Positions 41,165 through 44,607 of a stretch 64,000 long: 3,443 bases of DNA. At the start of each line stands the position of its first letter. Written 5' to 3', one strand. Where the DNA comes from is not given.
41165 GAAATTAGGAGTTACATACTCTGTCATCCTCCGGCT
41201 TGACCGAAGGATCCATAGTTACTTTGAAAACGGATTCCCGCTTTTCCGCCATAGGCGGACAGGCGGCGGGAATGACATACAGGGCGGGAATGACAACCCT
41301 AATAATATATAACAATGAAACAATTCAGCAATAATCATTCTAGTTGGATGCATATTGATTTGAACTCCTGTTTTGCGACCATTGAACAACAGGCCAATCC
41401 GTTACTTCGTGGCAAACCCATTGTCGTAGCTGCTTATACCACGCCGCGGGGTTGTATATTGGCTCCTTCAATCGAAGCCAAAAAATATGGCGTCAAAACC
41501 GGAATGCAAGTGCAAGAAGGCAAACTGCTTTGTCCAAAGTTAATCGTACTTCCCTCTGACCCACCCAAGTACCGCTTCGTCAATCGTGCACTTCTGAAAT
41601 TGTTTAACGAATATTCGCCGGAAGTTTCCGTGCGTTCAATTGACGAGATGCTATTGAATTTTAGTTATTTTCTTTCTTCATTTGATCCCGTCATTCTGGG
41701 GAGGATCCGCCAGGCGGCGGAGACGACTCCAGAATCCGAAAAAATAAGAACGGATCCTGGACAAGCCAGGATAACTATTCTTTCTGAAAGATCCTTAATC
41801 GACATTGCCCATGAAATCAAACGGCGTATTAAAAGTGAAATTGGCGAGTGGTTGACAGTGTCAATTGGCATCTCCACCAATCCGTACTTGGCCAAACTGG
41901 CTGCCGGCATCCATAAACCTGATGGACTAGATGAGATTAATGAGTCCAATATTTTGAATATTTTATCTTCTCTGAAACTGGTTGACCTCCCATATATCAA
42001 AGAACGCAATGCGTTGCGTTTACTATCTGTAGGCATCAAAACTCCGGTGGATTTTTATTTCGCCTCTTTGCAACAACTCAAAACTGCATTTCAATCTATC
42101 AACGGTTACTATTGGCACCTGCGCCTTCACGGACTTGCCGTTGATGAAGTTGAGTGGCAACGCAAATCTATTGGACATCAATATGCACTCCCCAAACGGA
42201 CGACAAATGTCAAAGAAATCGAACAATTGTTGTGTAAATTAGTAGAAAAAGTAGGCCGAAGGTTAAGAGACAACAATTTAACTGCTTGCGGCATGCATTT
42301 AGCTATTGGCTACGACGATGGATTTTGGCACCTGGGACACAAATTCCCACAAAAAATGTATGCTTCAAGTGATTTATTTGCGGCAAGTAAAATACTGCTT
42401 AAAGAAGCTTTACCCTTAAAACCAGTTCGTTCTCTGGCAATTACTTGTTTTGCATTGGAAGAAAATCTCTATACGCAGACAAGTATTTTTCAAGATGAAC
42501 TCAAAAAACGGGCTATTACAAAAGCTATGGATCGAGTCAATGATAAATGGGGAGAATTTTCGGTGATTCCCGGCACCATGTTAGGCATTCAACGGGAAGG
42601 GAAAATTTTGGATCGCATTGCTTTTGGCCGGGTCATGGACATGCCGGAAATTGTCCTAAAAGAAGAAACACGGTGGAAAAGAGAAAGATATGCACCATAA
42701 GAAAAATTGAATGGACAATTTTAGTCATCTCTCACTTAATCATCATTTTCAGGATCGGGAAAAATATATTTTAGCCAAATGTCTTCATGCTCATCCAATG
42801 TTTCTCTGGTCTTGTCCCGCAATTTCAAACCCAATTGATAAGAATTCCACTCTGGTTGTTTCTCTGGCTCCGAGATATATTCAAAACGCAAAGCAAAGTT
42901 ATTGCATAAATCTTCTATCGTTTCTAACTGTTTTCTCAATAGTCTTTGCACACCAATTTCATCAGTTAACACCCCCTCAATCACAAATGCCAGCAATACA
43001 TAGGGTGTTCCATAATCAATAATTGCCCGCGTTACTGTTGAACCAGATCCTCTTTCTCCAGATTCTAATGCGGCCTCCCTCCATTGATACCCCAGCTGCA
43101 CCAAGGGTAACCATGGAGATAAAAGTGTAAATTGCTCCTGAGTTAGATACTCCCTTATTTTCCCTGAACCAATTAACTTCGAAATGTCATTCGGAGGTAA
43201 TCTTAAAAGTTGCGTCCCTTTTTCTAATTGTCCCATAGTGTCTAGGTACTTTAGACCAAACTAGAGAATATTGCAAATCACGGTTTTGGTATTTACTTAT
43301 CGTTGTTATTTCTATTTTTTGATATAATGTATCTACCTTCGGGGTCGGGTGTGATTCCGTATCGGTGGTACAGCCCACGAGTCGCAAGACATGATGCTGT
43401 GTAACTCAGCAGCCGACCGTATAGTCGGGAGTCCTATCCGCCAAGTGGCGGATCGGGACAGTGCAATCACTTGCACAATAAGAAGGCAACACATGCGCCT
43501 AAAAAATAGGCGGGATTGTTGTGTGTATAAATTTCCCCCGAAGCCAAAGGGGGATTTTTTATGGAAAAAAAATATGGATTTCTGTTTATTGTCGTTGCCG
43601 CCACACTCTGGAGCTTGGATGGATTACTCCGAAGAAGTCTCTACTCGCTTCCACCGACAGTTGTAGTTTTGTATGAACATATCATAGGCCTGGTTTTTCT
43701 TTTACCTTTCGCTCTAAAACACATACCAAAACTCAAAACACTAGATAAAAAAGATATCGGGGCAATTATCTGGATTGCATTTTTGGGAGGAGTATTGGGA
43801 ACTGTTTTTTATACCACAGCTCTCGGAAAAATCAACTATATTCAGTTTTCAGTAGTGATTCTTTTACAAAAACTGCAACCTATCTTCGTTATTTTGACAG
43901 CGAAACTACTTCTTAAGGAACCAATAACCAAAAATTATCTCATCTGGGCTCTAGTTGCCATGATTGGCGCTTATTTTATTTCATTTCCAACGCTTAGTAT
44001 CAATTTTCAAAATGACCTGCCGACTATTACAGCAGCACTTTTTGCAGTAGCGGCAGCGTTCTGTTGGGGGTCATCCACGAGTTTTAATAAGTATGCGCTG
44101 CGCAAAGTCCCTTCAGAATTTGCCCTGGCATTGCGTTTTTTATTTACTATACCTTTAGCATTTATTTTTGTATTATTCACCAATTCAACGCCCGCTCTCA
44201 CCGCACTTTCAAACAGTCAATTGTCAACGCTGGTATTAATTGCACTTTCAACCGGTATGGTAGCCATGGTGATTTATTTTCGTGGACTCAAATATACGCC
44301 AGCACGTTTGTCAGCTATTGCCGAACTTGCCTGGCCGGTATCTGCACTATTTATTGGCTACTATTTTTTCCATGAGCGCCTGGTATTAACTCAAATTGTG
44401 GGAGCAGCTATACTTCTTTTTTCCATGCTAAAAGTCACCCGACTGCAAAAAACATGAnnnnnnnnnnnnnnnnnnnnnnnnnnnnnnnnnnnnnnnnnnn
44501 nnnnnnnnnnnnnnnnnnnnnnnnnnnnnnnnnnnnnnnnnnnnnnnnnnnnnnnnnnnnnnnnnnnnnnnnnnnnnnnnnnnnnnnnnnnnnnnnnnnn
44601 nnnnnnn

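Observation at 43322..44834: FMN riboswitch controlling an EamA/DMT transporter plus monofunctional riboflavin kinase: a putative riboflavin salvage operon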

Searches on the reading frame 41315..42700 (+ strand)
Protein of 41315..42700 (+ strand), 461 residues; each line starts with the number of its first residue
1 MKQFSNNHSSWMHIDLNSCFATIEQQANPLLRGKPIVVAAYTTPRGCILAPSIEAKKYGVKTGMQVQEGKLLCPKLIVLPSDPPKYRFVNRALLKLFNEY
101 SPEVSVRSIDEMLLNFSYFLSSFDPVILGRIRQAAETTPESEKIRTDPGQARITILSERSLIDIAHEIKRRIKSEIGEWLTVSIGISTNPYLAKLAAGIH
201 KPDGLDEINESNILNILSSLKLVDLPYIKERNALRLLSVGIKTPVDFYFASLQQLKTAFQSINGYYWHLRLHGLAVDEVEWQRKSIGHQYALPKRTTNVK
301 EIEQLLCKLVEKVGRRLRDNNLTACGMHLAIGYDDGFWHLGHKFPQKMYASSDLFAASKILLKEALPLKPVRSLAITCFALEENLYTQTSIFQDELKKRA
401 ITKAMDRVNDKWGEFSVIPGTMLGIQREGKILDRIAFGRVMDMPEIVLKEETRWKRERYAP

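Call 6: search_protein_families(library=pfam, proteins=[window:41315-42700:+], max_evalue=0.01)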
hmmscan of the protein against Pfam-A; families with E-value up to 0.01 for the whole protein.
window:41315-42700:+ (461 aa): 2 families
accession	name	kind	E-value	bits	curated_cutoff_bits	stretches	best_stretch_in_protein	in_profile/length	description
PF00817.25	IMS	-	5.5e-37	127.4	23.2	1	14-197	1-147/148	impB/mucB/samB family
PF11799.13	IMS_C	-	2.7e-13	50.7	20.7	1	283-390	1-108/109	impB/mucB/samB family C-terminal domain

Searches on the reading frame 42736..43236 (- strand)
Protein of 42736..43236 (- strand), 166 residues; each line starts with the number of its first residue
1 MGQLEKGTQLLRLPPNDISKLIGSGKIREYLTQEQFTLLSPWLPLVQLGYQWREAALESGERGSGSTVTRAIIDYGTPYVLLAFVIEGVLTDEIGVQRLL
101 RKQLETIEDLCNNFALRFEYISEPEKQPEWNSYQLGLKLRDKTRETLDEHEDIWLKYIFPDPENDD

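Call 6: search_protein_families(library=pfam, proteins=[window:42736-43236:-], max_evalue=0.01)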
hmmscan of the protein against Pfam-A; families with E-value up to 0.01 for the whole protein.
window:42736-43236:- (166 aa): 0 families

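Call 9: search_protein_families(library=ncbifam, proteins=[window:42736-43236:-], max_evalue=0.01)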
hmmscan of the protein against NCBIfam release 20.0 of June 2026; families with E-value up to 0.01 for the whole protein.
window:42736-43236:- (166 aa): 0 families

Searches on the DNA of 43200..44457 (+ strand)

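Call 4: search_rna_families(source=window, start=43200, end=43620, threshold=evalue, max_evalue=10, show_alignments=5)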
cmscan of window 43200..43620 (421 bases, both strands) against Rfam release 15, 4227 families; matches with E-value up to 10: 7.
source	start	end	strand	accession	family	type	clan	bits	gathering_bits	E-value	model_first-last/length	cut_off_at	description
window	43347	43430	+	RF00050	FMN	Cis-reg; riboswitch;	-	56.7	66.2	2.3e-12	17-123/138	no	FMN riboswitch aptamer (RFN element)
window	43460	43564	+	RF00034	RprA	Gene; sRNA;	-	26.1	70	0.7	1-108/108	no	RprA RNA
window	43395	43428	+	RF01689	AdoCbl-II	Cis-reg; riboswitch;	CL00101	17.3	36.5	0.33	24-66/81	no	AdoCbl-II (Cobalamin/B12) riboswitch aptamer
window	43555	43584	+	RF00480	HIV_FE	Cis-reg; frameshift_element;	-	16.9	45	9.2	1-52/52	no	HIV Ribosomal frameshift signal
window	43274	43333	-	RF01414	Dicty_Class_I_RNA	Gene;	-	15.6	41.5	4.1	1-56/56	no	Class I RNA from Dictyostelium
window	43258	43290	-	RF02477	GlsR9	Gene; snRNA; snoRNA; CD-box;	-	13.8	95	4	1-79/79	no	Small nucleolar RNA GlsR9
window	43409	43469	+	RF02922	RAGATH-32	Cis-reg;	-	10.9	41.8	6.9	1-78/78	no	RAGATH-32 RNA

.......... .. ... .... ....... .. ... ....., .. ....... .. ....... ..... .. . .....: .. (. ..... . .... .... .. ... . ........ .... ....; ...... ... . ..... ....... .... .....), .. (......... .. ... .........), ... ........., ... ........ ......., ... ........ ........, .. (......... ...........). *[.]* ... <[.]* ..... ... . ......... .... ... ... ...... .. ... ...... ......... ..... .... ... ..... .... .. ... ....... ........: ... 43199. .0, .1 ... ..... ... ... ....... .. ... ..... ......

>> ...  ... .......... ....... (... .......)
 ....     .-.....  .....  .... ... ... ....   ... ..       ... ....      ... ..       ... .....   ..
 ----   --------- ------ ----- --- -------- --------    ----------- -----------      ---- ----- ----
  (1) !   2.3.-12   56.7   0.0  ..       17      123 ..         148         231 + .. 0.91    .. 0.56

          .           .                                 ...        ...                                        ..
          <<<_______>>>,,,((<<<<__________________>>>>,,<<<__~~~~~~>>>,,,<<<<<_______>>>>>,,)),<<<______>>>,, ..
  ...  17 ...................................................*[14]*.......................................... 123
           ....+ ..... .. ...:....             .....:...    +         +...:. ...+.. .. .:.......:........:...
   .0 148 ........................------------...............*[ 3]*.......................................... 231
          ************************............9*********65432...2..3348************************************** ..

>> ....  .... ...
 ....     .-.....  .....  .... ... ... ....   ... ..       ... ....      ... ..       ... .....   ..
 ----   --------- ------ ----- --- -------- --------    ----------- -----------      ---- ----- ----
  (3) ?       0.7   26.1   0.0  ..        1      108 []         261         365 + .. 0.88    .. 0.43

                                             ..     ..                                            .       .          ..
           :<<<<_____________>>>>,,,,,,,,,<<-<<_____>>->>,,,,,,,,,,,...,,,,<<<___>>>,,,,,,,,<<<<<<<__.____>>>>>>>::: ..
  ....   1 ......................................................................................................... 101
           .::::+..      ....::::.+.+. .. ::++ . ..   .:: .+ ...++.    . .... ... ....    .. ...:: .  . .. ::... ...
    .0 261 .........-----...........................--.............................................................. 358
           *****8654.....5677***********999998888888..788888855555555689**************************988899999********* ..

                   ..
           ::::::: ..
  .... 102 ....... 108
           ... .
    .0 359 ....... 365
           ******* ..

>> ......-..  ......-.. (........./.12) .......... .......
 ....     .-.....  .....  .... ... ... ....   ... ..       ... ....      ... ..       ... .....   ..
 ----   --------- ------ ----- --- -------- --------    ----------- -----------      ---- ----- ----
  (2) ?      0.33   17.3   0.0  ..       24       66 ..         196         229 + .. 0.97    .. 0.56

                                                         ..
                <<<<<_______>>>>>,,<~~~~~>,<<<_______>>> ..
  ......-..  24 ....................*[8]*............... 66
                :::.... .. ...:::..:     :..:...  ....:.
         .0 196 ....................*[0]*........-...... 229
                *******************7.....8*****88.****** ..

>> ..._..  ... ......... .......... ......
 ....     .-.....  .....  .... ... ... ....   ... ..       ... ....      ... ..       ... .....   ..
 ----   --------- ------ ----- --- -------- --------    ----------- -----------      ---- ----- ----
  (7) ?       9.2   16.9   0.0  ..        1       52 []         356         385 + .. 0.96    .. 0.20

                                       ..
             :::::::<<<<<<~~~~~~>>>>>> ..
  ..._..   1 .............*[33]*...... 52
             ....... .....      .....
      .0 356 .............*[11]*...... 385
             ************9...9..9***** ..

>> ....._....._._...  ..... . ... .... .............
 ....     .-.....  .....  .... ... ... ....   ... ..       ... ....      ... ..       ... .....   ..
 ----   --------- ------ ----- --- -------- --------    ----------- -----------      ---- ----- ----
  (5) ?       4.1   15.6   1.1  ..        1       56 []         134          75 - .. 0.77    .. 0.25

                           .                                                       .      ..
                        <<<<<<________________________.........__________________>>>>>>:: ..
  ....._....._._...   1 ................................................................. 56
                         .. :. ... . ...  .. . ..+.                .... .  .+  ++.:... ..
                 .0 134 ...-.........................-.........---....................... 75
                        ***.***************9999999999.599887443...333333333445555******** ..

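Call 66: search_rna_families(sources=[L001, L003, L017, L020, L029, L037, L039, L048, L051, L054, L004, L005, L008, L009, L010, L013, L021, L024, L028, L050], threshold=gathering)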
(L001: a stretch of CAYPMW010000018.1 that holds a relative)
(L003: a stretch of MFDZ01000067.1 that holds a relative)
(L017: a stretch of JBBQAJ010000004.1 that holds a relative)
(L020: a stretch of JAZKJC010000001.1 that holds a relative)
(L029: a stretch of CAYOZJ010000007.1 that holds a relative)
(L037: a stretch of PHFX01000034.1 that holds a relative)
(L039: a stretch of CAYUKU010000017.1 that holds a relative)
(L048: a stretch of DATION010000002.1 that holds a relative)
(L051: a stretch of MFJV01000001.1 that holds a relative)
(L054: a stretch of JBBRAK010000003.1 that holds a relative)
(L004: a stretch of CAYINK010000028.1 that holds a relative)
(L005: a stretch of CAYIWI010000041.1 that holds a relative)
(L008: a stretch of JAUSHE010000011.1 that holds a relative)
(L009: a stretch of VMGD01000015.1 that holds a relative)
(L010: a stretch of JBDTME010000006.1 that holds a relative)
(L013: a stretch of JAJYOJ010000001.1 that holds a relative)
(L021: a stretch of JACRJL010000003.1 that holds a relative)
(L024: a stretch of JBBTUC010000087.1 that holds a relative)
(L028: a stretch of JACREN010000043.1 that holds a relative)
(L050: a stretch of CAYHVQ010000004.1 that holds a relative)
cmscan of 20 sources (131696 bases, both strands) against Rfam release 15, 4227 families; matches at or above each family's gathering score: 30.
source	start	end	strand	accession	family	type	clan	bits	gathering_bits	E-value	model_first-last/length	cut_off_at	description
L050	2774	2922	+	RF00050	FMN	Cis-reg; riboswitch;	-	98.1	66.2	3.8e-21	1-138/138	no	FMN riboswitch aptamer (RFN element)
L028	2765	2921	+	RF00050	FMN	Cis-reg; riboswitch;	-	96.4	66.2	1.1e-20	1-138/138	no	FMN riboswitch aptamer (RFN element)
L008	2874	2990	+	RF00050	FMN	Cis-reg; riboswitch;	-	92.3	66.2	1.4e-19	1-138/138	no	FMN riboswitch aptamer (RFN element)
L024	2799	2922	+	RF00050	FMN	Cis-reg; riboswitch;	-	88.9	66.2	1.2e-18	1-138/138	no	FMN riboswitch aptamer (RFN element)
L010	2806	2924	+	RF00050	FMN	Cis-reg; riboswitch;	-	86.6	66.2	5.2e-18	1-138/138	no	FMN riboswitch aptamer (RFN element)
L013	2816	2941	+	RF00050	FMN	Cis-reg; riboswitch;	-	81.6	66.2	1.2e-16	1-138/138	no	FMN riboswitch aptamer (RFN element)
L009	2870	2990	+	RF00050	FMN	Cis-reg; riboswitch;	-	78.1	66.2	1e-15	1-138/138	no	FMN riboswitch aptamer (RFN element)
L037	5830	5902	-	RF00005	tRNA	Gene; tRNA;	CL00001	74.1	29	4.8e-14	1-71/71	no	tRNA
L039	5797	5869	-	RF00005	tRNA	Gene; tRNA;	CL00001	74.1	29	4.8e-14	1-71/71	no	tRNA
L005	2804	2925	+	RF00050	FMN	Cis-reg; riboswitch;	-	73.5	66.2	1.9e-14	1-138/138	no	FMN riboswitch aptamer (RFN element)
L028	487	558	+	RF00005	tRNA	Gene; tRNA;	CL00001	72.2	29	1.6e-13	1-71/71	no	tRNA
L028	43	114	+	RF00005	tRNA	Gene; tRNA;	CL00001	72.1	29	1.7e-13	1-71/71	no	tRNA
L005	329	400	-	RF00005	tRNA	Gene; tRNA;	CL00001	71.5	29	2.5e-13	1-71/71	no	tRNA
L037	5945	6016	-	RF00005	tRNA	Gene; tRNA;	CL00001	71.3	29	2.8e-13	1-71/71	no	tRNA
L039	6084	6155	-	RF00005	tRNA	Gene; tRNA;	CL00001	71.3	29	2.8e-13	1-71/71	no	tRNA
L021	2745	2870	+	RF00050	FMN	Cis-reg; riboswitch;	-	71.3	66.2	7.7e-14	1-138/138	no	FMN riboswitch aptamer (RFN element)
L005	782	855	-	RF00005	tRNA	Gene; tRNA;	CL00001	70.1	29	6.2e-13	1-71/71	no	tRNA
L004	2787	2936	+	RF00050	FMN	Cis-reg; riboswitch;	-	69.9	66.2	1.8e-13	1-138/138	no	FMN riboswitch aptamer (RFN element)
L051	729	800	-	RF00005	tRNA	Gene; tRNA;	CL00001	69.8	29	7.5e-13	1-71/71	no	tRNA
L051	809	882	-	RF00005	tRNA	Gene; tRNA;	CL00001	69.4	29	9.4e-13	1-71/71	no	tRNA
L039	41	112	-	RF00005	tRNA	Gene; tRNA;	CL00001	69.3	29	1e-12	1-71/71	no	tRNA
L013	2515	2587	+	RF00005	tRNA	Gene; tRNA;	CL00001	69.3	29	9.8e-13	1-71/71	no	tRNA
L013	2275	2346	+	RF00005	tRNA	Gene; tRNA;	CL00001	68.9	29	1.3e-12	1-71/71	no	tRNA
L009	6615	6686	+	RF00005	tRNA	Gene; tRNA;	CL00001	68.8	29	1.4e-12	1-71/71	no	tRNA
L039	3949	4020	-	RF00005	tRNA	Gene; tRNA;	CL00001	67.6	29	3e-12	1-71/71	no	tRNA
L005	4346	4417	-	RF00005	tRNA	Gene; tRNA;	CL00001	66.8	29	4.9e-12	1-71/71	no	tRNA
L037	3960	4031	-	RF00005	tRNA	Gene; tRNA;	CL00001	66.2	29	7.2e-12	1-71/71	no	tRNA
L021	6197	6267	-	RF00005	tRNA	Gene; tRNA;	CL00001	59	29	6.7e-10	1-71/71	no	tRNA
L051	2308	2380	-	RF00005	tRNA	Gene; tRNA;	CL00001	45.6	29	3.3e-06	1-71/71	no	tRNA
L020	53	110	+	RF00005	tRNA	Gene; tRNA;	CL00001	30.6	29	0.045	8-63/71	no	tRNA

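Call 75: search_with_rna_model(model_id=R1, source=window, start=43250, end=43620, show_alignments=1, filters=off)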
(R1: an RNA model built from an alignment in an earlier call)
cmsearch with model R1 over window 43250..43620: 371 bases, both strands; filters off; matches with E-value up to 0.01: 1.
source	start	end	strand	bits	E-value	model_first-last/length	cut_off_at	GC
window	43333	43488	+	86.8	1.7e-29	1-156/156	no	0.56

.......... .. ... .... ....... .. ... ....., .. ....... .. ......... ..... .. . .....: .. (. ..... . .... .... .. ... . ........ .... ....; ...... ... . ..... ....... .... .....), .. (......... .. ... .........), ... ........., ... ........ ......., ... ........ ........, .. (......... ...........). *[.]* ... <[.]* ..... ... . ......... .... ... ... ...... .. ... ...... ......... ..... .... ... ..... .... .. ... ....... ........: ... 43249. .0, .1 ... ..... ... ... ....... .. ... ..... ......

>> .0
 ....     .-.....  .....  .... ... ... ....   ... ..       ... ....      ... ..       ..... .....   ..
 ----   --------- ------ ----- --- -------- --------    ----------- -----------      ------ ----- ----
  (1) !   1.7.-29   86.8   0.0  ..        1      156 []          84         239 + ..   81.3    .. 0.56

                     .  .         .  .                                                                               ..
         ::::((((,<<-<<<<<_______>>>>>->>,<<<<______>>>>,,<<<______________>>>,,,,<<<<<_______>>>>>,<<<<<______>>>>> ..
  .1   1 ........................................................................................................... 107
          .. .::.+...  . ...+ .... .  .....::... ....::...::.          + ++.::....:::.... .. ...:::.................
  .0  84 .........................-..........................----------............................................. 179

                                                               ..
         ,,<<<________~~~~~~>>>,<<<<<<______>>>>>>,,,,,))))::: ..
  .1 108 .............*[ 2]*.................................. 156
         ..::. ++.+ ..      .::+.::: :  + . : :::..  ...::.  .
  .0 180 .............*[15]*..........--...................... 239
